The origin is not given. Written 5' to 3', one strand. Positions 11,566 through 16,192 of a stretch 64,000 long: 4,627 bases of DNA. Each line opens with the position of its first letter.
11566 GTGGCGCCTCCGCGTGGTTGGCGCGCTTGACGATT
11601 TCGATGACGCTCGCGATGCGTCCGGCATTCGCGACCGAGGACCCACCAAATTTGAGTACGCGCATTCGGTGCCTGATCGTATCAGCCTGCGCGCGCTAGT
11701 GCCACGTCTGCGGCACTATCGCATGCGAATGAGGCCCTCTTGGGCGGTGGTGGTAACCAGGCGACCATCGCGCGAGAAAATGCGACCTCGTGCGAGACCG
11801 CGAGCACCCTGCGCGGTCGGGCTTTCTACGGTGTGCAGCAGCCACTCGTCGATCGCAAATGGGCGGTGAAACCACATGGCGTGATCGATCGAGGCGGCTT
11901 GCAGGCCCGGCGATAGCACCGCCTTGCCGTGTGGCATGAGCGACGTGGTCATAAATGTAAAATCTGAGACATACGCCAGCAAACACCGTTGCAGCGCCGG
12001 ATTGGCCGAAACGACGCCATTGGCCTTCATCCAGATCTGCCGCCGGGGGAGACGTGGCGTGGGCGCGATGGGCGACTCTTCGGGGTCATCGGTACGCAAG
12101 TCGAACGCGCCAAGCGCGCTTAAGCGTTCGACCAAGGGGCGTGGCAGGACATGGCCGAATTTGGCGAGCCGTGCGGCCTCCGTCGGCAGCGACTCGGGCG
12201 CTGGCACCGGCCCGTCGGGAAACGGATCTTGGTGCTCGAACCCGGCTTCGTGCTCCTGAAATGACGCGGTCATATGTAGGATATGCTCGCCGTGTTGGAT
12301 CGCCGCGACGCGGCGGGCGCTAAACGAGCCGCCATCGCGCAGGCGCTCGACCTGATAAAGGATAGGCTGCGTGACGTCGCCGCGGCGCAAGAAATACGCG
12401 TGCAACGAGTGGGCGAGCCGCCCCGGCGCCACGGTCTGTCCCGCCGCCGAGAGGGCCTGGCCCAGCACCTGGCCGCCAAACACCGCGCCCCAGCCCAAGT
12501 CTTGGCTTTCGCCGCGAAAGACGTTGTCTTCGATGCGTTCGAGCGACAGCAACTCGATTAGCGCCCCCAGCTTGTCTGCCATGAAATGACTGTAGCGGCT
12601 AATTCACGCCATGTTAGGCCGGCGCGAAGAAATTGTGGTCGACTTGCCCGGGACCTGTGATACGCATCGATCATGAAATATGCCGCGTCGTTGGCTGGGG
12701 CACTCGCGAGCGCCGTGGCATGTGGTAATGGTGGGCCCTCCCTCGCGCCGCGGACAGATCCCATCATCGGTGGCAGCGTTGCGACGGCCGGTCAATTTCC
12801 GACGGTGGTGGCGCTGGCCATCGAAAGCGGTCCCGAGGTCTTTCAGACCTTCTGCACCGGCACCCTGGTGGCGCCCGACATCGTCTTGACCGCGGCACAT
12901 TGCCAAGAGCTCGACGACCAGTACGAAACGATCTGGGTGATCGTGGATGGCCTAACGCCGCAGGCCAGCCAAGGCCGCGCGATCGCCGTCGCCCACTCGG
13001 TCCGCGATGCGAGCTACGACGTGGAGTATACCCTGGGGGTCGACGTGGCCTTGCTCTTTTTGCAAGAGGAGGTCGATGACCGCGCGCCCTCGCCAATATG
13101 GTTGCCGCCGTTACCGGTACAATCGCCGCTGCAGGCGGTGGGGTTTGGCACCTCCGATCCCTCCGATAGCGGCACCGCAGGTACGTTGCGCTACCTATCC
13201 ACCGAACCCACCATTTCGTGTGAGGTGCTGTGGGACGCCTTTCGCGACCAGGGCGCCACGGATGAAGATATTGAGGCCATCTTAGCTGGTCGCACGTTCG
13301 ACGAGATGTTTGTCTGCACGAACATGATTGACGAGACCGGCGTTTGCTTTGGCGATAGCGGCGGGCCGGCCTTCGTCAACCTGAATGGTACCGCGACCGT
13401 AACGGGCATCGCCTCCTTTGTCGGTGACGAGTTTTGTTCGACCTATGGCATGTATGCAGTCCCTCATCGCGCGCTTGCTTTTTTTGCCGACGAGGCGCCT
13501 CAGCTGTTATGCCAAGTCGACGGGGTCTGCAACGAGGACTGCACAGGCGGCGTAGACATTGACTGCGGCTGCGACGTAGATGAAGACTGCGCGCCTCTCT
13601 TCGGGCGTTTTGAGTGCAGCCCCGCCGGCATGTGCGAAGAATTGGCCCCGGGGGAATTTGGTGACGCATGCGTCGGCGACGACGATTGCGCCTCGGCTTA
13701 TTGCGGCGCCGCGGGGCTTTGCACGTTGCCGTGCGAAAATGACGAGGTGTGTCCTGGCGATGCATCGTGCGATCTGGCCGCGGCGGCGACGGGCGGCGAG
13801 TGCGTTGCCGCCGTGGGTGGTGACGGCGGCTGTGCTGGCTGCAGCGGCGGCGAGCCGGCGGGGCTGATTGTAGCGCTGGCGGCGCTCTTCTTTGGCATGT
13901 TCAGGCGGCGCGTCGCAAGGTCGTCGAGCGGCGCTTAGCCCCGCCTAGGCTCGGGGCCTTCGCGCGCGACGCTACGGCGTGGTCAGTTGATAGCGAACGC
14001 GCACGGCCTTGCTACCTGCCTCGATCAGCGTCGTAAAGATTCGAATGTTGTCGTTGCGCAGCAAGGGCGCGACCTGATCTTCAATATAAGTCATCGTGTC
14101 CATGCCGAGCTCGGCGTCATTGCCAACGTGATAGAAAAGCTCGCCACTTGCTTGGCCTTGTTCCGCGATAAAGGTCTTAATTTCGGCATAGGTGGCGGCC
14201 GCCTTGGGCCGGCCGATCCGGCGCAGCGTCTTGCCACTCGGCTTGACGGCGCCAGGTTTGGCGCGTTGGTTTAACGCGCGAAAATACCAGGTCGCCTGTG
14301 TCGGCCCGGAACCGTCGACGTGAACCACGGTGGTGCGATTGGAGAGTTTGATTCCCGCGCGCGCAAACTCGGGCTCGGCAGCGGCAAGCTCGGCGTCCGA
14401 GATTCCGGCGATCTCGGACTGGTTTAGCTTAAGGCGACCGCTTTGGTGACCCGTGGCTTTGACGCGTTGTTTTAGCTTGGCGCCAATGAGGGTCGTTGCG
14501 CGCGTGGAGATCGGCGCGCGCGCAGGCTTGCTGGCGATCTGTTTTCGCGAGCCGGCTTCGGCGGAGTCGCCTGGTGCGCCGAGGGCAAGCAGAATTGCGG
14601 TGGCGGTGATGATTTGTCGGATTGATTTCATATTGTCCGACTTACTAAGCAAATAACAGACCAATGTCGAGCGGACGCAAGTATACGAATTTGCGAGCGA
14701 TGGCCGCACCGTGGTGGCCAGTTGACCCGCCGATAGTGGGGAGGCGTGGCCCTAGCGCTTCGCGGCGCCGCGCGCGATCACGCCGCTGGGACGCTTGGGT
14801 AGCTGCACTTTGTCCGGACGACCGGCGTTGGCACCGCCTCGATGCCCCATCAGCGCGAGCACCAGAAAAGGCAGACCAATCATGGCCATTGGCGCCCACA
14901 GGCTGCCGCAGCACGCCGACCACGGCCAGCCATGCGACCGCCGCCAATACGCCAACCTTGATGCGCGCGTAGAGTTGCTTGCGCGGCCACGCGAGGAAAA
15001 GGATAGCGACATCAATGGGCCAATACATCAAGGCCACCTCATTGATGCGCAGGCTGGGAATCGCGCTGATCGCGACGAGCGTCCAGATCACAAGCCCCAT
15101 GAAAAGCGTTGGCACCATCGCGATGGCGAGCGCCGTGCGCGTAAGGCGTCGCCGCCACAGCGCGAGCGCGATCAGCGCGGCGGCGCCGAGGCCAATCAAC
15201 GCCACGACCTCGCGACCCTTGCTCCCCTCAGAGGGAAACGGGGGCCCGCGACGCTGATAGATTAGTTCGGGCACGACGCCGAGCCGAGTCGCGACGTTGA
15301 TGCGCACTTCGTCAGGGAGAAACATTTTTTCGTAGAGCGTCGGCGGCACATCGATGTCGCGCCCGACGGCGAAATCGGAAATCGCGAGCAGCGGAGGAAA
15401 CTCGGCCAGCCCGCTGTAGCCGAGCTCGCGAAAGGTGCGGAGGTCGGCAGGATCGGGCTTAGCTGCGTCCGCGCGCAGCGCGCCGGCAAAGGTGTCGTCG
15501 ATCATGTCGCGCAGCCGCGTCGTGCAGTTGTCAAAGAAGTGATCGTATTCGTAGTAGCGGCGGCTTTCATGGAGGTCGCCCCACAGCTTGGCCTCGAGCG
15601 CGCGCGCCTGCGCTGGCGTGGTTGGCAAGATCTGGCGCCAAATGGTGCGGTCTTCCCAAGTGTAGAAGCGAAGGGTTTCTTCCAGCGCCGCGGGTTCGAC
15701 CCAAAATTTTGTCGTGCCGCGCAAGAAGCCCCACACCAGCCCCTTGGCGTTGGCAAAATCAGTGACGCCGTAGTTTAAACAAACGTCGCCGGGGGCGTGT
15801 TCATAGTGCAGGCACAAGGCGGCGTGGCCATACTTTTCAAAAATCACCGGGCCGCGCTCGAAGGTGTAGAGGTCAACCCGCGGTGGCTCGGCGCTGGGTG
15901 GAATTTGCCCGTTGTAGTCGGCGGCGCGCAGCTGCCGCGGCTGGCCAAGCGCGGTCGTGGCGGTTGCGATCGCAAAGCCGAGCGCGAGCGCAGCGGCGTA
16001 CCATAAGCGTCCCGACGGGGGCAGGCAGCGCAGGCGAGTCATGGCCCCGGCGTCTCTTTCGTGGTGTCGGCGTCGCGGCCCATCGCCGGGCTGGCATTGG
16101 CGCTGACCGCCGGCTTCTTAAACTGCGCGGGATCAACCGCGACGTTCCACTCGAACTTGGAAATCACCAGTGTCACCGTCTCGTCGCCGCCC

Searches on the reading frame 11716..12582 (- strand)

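Call 35: search_protein_families(library=pfam, proteins=[window:11716-12582:-], max_evalue=0.001)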
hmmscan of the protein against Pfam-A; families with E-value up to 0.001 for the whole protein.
window:11716-12582:- (288 aa): 3 families
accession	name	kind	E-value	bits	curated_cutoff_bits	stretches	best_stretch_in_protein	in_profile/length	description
PF02551.21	Acyl_CoA_thio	-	7.3e-43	146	21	2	179-284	29-132/132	Acyl-CoA thioesterase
PF20789.3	4HBT_3C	-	2.1e-26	93.2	24.1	1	155-285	17-140/140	Acyl-CoA thioesterase C-terminal domain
PF13622.12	4HBT_3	-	1.9e-20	73.3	24.3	1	31-109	5-83/83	Acyl-CoA thioesterase N-terminal domain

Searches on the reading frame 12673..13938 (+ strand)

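Call 35: search_protein_families(library=pfam, proteins=[window:12673-13938:+], max_evalue=0.001)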
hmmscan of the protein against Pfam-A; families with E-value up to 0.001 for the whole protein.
window:12673-13938:+ (421 aa): 1 family
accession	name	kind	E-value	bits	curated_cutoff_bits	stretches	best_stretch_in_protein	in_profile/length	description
PF00089.32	Trypsin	-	3.4e-24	86.3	20.6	1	31-262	1-208/220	Trypsin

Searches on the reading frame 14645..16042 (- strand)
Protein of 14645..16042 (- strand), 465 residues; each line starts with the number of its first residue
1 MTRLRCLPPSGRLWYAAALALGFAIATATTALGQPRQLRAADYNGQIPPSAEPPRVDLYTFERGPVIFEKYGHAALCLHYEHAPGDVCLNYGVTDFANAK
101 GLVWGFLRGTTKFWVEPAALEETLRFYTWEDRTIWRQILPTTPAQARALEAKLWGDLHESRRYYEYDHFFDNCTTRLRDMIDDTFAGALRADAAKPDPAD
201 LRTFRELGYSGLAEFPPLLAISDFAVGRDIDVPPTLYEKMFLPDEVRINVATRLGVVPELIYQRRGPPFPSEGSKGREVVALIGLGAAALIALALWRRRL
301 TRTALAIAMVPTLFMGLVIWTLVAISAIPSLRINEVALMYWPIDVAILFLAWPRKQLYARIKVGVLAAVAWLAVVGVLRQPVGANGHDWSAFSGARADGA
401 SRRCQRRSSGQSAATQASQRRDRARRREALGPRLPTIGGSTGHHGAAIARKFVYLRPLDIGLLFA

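Call 35: search_protein_families(library=pfam, proteins=[window:14645-16042:-], max_evalue=0.001)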
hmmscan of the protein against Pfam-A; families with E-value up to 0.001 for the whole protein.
window:14645-16042:- (465 aa): 1 family
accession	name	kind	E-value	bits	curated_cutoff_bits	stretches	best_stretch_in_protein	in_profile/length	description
PF13387.12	Lnb_N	-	1.9e-16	60.6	22.2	1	70-202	30-170/175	Lnb N-terminal periplasmic domain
